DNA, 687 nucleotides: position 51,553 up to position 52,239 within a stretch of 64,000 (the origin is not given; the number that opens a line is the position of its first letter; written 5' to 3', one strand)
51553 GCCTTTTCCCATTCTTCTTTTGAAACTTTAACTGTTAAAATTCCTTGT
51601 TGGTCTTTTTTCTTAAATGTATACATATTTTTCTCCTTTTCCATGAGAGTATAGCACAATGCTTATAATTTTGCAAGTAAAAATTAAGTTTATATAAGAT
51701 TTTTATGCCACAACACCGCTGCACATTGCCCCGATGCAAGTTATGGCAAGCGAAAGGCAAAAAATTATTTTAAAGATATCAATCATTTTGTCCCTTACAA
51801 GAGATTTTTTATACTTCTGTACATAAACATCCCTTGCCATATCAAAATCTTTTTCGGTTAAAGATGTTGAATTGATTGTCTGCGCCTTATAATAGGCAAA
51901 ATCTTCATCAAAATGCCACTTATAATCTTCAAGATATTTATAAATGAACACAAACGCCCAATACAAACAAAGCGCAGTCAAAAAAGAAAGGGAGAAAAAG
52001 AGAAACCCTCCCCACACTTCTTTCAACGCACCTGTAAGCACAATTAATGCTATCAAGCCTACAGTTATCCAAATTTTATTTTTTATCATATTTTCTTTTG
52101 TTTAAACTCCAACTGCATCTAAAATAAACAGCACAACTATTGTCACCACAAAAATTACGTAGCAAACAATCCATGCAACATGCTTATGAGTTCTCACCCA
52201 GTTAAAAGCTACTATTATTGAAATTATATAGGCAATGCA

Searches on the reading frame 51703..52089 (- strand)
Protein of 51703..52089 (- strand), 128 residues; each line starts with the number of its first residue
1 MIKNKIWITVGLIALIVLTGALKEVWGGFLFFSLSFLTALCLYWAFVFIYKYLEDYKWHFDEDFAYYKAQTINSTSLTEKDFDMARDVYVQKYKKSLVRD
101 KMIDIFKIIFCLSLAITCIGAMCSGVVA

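Call 42: search_protein_families(library=pfam, proteins=[window:51703-52089:-], max_evalue=0.01)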
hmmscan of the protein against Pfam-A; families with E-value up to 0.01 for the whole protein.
window:51703-52089:- (128 aa): 1 family
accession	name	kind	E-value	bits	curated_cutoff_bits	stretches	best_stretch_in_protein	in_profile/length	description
PF13567.11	DUF4131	-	0.0071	16.5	31.6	1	5-62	6-63/165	Domain of unknown function (DUF4131)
